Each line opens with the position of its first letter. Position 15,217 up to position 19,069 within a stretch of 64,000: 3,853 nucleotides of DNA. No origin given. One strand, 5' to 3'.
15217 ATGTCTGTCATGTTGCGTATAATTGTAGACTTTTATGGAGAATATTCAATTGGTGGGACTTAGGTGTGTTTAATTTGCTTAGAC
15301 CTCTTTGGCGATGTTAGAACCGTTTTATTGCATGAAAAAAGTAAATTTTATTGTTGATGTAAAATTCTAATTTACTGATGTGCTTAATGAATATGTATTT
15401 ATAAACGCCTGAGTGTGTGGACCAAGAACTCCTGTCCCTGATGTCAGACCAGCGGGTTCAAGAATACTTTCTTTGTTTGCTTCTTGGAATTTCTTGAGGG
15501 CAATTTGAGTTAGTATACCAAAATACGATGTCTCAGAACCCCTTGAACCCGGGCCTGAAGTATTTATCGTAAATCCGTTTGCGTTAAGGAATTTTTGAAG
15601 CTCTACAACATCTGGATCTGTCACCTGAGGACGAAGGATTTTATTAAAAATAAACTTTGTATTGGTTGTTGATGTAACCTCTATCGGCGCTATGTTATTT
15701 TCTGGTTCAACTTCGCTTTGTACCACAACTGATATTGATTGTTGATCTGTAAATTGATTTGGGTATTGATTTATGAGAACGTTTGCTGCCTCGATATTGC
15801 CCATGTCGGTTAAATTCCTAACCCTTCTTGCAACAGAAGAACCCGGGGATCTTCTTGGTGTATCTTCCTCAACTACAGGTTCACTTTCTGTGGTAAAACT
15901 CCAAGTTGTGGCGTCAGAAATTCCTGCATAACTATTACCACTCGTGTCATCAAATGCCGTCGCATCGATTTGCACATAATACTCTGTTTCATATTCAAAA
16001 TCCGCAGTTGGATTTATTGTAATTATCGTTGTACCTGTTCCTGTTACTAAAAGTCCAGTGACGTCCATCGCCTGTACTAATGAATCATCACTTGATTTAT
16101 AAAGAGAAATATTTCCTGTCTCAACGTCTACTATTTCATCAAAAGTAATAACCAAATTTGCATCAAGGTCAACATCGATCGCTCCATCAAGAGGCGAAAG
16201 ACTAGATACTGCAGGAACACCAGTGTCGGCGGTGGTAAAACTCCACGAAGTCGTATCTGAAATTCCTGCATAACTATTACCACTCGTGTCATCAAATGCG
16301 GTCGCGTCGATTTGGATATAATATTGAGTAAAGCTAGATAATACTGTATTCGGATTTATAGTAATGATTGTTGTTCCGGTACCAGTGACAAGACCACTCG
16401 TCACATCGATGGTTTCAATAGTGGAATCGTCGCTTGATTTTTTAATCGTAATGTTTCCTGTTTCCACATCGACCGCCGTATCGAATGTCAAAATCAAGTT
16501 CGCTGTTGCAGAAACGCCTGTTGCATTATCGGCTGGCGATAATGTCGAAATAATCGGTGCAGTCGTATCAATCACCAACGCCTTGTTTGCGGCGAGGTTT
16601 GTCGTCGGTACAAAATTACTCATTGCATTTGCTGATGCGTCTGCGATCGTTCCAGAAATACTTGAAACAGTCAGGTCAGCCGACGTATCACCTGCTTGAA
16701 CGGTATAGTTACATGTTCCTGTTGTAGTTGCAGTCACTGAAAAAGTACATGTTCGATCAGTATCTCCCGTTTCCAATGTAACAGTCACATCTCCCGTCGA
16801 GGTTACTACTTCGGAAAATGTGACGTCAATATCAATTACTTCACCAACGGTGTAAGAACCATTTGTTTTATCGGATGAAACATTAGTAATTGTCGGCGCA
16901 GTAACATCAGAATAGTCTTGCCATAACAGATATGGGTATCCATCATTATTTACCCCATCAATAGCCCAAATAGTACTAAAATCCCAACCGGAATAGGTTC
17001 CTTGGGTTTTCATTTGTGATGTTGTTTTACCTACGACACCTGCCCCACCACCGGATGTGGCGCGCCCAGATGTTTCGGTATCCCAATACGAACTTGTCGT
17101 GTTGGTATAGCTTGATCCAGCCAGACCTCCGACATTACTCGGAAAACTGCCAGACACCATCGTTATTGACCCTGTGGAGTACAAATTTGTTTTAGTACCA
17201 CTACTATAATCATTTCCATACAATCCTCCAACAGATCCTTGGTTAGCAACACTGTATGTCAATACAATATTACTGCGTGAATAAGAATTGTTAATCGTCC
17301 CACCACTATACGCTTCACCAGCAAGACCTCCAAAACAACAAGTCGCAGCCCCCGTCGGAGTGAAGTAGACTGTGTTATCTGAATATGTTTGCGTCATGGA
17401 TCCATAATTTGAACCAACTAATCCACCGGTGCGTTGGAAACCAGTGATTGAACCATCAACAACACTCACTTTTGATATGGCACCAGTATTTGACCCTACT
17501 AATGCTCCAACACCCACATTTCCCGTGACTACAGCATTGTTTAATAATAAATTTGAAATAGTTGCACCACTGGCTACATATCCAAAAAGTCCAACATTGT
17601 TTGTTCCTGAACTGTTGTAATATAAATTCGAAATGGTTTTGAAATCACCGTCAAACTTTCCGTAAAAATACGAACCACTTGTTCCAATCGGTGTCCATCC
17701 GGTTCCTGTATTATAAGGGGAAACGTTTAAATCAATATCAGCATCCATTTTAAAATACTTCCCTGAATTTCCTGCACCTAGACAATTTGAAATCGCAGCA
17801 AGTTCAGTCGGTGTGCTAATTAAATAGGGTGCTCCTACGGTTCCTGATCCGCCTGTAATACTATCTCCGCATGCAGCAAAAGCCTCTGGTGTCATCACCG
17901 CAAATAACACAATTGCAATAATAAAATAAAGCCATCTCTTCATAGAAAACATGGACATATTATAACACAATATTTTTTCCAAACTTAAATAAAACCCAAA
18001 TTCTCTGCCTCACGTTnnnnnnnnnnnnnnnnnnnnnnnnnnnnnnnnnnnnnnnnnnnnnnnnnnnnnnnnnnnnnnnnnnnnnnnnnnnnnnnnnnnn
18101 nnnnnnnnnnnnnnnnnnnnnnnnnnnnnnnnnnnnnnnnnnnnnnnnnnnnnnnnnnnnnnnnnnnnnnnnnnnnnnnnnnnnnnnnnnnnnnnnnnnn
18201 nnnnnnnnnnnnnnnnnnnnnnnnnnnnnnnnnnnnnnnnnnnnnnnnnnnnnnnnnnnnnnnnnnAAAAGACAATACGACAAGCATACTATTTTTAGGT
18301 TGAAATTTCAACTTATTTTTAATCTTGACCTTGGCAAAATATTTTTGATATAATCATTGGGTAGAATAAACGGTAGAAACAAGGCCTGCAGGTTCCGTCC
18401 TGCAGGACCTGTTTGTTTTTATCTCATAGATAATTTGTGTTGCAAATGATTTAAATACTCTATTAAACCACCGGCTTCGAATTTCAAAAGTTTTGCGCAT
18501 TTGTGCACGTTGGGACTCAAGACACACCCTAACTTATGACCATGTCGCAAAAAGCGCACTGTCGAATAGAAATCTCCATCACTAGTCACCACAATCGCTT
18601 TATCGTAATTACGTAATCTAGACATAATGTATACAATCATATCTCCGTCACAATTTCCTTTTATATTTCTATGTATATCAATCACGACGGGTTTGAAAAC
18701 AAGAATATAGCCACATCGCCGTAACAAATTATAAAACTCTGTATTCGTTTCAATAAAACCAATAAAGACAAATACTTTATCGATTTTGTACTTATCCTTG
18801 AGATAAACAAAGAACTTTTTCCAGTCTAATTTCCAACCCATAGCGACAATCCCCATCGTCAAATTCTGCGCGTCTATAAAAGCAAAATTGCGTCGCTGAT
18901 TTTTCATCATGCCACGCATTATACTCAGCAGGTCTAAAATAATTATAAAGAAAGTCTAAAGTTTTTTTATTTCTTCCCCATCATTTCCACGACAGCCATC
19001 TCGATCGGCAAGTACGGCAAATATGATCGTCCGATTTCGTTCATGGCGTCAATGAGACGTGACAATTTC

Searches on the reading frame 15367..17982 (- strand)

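Call 55: search_protein_families(library=pfam, proteins=[window:15367-17982:-], max_evalue=0.00001)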
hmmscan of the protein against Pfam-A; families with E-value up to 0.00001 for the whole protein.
window:15367-17982:- (871 aa): 2 families
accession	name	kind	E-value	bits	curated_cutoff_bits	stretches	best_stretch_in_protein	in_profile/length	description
PF13205.12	Big_5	-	1e-28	100.5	23.6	2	586-698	1-105/105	Bacterial Ig-like domain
PF01471.23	PG_binding_1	-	1.6e-06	28.6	23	1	789-836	2-41/57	Putative peptidoglycan binding domain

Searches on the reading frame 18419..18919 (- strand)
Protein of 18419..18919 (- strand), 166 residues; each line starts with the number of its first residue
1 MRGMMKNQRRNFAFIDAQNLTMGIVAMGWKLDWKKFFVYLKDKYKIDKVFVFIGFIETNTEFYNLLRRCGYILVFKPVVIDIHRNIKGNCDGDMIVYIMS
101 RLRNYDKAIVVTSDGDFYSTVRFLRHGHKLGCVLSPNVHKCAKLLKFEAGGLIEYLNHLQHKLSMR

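Call 3: search_protein_families(library=pfam, proteins=[window:18419-18919:-], max_evalue=1)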
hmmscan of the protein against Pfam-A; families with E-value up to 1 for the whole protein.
window:18419-18919:- (166 aa): 2 families
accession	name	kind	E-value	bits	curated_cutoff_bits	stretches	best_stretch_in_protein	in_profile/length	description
PF01936.24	NYN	-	1.2e-12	49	24.2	1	14-132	5-122/145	NYN domain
PF12791.13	RsgI_N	-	0.032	14.6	25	1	106-119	12-25/40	Anti-sigma factor N-terminus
